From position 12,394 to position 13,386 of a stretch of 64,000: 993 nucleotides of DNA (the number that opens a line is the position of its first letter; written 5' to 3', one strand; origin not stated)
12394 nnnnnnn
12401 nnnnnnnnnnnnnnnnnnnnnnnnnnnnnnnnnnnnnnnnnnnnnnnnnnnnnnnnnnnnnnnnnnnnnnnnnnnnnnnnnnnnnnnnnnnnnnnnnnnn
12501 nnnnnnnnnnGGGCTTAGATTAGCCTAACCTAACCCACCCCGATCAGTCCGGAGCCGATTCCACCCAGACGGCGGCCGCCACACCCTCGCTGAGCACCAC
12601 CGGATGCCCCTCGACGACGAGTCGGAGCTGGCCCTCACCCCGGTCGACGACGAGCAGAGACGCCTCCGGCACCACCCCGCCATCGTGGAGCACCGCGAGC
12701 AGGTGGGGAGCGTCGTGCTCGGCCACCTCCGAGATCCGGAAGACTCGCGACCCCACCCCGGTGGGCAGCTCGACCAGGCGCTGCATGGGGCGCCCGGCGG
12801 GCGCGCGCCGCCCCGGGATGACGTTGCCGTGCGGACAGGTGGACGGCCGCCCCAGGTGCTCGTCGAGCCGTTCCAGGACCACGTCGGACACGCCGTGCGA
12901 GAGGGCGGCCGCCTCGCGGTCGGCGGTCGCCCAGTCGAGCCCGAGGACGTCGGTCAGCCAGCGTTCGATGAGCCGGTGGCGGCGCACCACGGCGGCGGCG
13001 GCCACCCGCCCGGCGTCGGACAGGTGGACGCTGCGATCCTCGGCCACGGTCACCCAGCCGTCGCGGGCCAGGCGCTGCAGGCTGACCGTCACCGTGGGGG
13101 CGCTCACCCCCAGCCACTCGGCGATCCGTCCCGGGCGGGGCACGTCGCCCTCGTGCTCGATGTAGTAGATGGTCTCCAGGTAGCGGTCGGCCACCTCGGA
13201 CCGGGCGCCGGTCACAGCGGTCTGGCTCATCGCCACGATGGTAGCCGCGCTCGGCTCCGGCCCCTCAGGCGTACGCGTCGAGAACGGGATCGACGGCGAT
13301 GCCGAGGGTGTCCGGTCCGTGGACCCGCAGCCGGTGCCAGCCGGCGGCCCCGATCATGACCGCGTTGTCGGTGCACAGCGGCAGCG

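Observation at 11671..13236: A metal-regulated insertion (DtxR-family regulator plus ZIP transporter with near-consensus iron box) splits the conserved tsaD-groES junction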

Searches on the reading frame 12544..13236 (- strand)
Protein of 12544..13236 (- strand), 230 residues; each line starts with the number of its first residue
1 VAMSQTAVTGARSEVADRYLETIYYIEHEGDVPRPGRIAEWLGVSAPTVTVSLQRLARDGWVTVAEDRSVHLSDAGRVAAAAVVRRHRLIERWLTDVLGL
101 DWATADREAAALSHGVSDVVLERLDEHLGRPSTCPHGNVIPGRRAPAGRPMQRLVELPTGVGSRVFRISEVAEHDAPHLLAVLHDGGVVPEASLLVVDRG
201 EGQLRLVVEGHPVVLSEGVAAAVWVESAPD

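Call 5: search_protein_families(library=ncbifam, proteins=[window:12544-13236:-], max_evalue=0.01)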
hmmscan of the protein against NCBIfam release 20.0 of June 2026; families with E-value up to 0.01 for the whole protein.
window:12544-13236:- (230 aa): 8 families
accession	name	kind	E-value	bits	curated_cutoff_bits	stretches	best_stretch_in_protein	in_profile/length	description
NF053665.1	TransRegDtxRActin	equivalog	1.4e-37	129.4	290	1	16-225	8-230/233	iron-dependent transcriptional repressor DtxR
NF047407.1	TransRegMntRTherm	equivalog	1.1e-31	110.3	350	1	11-227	5-225/227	manganese-dependent transcriptional regulator MntR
NF008273.0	PRK11050.1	equivalog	4.4e-21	75.2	153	1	11-128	33-149/156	manganese-binding transcriptional regulator MntR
NF003025.0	PRK03902.1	equivalog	1.4e-10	41.3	138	1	17-125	7-114/142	transcriptional regulator MntR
NF003444.0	PRK04984.1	equivalog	0.0001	21.9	189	1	32-71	31-70/239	fatty acid metabolism transcriptional regulator FadR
TIGR02812.1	fadR_gamma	equivalog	0.00016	21.4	249.2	1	32-69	30-67/235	fatty acid metabolism transcriptional regulator FadR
NF050133.1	TransRegFabT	equivalog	0.0013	19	200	1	19-90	31-96/138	fatty acid biosynthesis transcriptional regulator FabT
NF011002.0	PRK14428.1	equivalog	0.0057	16.6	120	0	48-93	27-72/97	acylphosphatase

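Call 6: search_protein_families(library=pfam, proteins=[window:12544-13236:-])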
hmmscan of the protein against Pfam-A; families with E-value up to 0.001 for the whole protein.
window:12544-13236:- (230 aa): 6 families
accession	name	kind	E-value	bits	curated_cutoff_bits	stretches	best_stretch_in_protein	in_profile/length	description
PF02742.21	Fe_dep_repr_C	-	7.7e-25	87.1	27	1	74-141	2-69/70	Iron dependent repressor, metal binding and dimerisation domain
PF01325.25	Fe_dep_repress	-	6.7e-15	55.5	26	1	14-69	4-59/60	Iron dependent repressor, N-terminal DNA binding domain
PF00392.27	GntR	-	4.3e-06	26.7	27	1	28-70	20-62/64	Bacterial regulatory proteins, gntR family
PF12802.13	MarR_2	-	6.5e-06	26.7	27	1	21-68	9-56/61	MarR family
PF04023.20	FeoA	-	0.00021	21.8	23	1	153-226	2-73/74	FeoA domain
PF13545.12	HTH_Crp_2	-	0.00034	21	27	1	38-75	28-64/70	Crp-like helix-turn-helix domain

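Call 7: search_solved_structures(query=window:12544-13236:-, show_alignments=4)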
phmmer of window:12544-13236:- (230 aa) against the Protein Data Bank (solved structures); distinct sequences matched with E-value up to 0.001: 33.
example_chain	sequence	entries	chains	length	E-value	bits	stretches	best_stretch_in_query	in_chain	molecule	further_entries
1fx7_A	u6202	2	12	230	8.7e-35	123.6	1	15-226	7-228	IRON-DEPENDENT REPRESSOR IDER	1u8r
7b25_A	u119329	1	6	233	1.4e-34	123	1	15-225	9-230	DtxR family iron (Metal) dependent repressor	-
7b1v_A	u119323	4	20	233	2.2e-34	122.3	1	15-225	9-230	DtxR family iron (Metal) dependent repressor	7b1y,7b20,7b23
7b24_A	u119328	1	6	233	4.1e-33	118.1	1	15-225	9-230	DtxR family iron (Metal) dependent repressor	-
1g3s_A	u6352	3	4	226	2.4e-30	109.1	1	15-226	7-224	DIPHTHERIA TOXIN REPRESSOR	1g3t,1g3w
1bi0_A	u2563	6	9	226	2.7e-30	108.9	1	15-226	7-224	DIPHTHERIA TOXIN REPRESSOR | DIPHTHERIA TOX REPRESSOR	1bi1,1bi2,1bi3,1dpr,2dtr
1c0w_A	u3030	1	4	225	2.8e-30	108.9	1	15-226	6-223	DIPHTHERIA TOXIN REPRESSOR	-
1fwz_A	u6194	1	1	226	5.3e-30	107.9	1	15-226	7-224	DIPHTHERIA TOXIN REPRESSOR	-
1ddn_A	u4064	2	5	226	6.5e-30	107.7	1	15-226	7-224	DIPHTHERIA TOX REPRESSOR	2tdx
2qqb_A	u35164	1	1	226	7.3e-30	107.5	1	15-226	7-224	Diphtheria toxin repressor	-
2qq9_A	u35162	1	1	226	8.4e-30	107.3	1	16-226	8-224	Diphtheria toxin repressor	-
3glx_A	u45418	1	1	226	1e-29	107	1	15-226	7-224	Diphtheria toxin repressor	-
2qqa_A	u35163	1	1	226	1.4e-29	106.6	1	17-226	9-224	Diphtheria toxin repressor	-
1b1b_A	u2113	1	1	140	1.9e-29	106.2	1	15-142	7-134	PROTEIN (IRON DEPENDENT REGULATOR)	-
1g3y_A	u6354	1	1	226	1.9e-29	106.1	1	15-226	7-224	DIPHTHERIA TOXIN REPRESSOR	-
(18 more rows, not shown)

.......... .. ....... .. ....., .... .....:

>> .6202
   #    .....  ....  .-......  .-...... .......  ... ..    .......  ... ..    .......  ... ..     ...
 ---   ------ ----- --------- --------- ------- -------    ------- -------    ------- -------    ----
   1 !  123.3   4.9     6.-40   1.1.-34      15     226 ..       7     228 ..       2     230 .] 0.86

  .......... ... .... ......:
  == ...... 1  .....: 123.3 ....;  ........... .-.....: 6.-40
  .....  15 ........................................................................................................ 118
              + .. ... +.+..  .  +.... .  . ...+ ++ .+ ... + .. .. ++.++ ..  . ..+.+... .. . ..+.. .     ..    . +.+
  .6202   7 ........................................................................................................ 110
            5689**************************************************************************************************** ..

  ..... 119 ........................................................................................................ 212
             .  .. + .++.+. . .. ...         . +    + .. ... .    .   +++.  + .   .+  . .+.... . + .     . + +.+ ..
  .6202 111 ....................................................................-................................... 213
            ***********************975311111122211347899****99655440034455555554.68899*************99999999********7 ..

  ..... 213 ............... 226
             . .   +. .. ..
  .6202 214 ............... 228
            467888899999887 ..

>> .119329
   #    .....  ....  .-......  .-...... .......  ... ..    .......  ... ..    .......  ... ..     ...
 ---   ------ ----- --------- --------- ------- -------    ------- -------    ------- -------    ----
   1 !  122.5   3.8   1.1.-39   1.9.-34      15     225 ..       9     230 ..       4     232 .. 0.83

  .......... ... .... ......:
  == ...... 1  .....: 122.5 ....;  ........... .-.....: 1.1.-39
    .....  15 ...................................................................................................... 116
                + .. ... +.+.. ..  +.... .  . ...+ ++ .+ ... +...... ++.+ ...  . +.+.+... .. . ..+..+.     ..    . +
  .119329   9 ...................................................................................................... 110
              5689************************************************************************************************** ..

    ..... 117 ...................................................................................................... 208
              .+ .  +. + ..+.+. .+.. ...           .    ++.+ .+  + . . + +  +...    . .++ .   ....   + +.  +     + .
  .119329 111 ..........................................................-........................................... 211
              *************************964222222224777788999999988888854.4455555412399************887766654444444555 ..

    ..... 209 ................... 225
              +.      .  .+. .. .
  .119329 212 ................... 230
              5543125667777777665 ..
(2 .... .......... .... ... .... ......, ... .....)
